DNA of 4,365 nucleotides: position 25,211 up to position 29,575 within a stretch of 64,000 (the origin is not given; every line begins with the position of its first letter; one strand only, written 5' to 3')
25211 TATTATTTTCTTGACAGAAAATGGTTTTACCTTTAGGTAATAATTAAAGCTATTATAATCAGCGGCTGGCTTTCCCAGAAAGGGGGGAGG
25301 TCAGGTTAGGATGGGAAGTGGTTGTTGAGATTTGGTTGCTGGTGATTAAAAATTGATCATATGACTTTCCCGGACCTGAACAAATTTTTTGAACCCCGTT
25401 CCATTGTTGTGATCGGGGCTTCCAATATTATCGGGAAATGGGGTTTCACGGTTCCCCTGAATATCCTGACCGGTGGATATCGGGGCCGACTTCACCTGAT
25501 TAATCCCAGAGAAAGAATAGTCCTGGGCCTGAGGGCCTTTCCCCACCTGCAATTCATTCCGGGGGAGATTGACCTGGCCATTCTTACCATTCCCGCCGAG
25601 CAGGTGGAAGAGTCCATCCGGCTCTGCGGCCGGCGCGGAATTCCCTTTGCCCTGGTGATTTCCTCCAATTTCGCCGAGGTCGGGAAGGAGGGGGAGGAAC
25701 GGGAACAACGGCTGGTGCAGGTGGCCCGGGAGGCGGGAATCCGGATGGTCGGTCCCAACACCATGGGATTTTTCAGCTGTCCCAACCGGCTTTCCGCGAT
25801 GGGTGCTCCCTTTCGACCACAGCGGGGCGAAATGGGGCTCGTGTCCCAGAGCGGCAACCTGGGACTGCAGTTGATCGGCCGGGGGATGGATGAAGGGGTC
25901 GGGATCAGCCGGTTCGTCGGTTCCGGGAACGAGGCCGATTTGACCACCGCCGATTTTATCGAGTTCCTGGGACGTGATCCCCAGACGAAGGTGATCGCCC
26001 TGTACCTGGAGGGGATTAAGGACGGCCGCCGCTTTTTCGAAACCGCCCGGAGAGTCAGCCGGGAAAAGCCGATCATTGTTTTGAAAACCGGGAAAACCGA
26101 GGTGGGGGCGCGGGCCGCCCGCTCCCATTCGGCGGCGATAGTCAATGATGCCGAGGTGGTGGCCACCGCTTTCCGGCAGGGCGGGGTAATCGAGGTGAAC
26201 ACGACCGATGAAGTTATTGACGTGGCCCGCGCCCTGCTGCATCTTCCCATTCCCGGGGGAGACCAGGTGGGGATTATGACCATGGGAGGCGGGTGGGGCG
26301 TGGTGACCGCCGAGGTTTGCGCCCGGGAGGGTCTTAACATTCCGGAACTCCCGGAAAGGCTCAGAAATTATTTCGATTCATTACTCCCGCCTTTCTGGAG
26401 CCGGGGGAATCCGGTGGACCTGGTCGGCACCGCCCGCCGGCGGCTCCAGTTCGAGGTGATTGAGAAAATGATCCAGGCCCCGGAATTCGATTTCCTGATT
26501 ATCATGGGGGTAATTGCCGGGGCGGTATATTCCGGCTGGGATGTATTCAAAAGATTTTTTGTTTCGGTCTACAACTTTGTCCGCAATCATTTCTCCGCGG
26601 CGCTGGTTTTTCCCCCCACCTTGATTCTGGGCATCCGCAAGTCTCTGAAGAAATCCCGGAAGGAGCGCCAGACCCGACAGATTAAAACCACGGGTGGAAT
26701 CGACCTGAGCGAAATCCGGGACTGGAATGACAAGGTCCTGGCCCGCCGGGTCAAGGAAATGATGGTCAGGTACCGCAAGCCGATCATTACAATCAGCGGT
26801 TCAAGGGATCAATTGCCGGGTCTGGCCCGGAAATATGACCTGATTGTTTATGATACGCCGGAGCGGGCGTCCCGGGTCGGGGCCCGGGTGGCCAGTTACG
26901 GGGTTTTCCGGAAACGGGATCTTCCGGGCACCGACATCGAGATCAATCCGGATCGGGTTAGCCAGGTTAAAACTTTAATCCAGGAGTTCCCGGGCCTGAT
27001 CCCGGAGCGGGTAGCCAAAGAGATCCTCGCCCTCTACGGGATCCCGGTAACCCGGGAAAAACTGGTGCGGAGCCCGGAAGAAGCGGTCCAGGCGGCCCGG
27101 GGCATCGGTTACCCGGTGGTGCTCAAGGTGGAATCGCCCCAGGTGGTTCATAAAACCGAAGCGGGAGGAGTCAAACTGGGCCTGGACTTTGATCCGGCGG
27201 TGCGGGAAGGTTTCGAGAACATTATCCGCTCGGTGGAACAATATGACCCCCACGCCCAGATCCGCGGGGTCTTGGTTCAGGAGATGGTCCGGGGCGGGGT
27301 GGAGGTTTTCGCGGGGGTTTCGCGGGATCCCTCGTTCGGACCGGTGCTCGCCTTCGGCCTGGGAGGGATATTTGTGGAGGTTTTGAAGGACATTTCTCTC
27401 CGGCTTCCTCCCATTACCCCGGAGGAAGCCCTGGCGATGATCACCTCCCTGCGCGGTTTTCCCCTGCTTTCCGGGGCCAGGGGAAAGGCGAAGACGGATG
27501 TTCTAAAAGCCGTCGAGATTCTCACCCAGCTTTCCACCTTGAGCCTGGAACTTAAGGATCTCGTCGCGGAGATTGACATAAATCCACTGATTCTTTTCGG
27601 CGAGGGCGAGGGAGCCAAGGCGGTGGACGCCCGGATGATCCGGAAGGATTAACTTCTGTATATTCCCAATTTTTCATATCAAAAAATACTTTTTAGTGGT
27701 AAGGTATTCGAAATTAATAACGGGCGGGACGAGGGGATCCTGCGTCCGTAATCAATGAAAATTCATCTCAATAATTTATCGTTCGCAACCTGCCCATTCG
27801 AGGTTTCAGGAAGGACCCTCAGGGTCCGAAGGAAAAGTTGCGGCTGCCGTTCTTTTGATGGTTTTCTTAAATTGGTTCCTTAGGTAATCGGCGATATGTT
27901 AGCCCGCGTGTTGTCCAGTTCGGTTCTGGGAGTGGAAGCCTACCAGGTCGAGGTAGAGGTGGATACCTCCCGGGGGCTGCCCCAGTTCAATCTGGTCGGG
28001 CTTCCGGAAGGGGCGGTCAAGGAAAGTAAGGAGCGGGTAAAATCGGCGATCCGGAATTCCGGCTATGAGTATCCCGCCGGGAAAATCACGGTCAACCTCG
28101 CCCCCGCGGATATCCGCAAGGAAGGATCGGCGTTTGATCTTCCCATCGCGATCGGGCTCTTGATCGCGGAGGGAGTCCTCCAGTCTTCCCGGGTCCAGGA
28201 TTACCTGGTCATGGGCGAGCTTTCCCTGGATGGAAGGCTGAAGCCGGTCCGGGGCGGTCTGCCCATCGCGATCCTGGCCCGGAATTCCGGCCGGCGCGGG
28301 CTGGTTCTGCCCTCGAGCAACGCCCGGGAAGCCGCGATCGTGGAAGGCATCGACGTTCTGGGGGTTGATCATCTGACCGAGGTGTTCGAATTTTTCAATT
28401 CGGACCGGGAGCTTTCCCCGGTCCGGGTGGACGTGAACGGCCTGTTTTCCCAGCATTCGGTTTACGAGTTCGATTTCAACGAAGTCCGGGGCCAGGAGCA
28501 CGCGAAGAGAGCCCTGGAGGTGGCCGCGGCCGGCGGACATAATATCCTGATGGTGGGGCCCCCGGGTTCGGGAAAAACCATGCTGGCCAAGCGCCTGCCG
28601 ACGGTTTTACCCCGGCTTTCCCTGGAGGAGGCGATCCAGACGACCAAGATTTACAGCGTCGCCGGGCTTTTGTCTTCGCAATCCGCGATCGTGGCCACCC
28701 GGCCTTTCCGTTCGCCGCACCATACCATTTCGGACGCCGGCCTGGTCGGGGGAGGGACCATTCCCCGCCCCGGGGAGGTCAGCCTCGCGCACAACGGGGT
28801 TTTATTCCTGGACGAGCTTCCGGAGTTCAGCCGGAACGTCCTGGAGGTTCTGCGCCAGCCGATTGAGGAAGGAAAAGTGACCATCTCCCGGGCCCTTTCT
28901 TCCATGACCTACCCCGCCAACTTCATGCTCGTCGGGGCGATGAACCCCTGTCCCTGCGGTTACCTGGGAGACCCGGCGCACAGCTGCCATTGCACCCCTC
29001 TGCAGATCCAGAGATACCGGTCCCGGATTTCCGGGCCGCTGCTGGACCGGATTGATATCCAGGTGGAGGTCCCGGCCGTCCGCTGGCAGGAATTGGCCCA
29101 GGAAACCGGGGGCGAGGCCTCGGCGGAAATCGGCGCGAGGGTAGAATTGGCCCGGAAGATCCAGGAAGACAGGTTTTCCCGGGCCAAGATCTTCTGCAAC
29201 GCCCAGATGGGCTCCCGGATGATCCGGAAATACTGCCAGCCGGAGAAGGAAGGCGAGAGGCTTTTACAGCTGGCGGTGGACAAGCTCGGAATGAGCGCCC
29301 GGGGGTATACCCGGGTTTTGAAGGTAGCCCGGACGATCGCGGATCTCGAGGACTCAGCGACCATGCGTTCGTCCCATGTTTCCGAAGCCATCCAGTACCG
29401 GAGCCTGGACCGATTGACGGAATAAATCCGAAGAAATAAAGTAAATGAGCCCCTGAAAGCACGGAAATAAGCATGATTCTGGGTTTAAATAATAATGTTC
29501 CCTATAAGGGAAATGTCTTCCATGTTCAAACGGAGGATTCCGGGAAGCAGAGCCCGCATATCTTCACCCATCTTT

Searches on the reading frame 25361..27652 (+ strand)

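Call 66: search_protein_families(library=pfam, proteins=[window:25361-27652:+], max_evalue=0.00001)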
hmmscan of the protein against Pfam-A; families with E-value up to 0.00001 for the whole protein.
window:25361-27652:+ (763 aa): 4 families
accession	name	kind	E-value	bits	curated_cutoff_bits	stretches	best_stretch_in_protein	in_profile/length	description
PF13549.11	ATP-grasp_5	-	2.7e-71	239.9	27.6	1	548-759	11-219/221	ATP-grasp domain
PF13607.11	Succ_CoA_lig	-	4.1e-50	169.5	27.4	1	155-292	1-138/138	Succinyl-CoA ligase like flavodoxin domain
PF13380.12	CoA_binding_2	-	2.7e-16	60.5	22.8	1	13-137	1-113/116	CoA binding domain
PF19045.5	Ligase_CoA_2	-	4.2e-08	33.8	23.7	1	304-379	2-77/162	Ligase-CoA domain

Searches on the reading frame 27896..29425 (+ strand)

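Call 66: search_protein_families(library=pfam, proteins=[window:27896-29425:+], max_evalue=0.00001)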
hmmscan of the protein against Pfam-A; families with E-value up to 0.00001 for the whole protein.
window:27896-29425:+ (509 aa): 6 families
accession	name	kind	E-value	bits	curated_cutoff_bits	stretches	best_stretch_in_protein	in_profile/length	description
PF01078.27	Mg_chelatase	-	2.4e-99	331.3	20.3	1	193-399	1-206/207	Magnesium chelatase, subunit ChlI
PF13541.12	ChlI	-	1.3e-47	161.1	27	1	20-142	1-121/121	Subunit ChlI of Mg-chelatase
PF13335.12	Mg_chelatase_C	-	1.3e-32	112.6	26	1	406-502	1-94/94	Magnesium chelatase, subunit ChlI C-terminal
PF07728.20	AAA_5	-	3e-10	40.7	22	1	216-353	1-125/139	AAA domain (dynein-related subfamily)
PF00493.29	MCM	-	5e-07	29.5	23.3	0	209-355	52-177/224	MCM P-loop domain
PF00158.32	Sigma54_activat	-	5.2e-06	26.7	20.2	0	288-348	82-140/168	Sigma-54 interaction domain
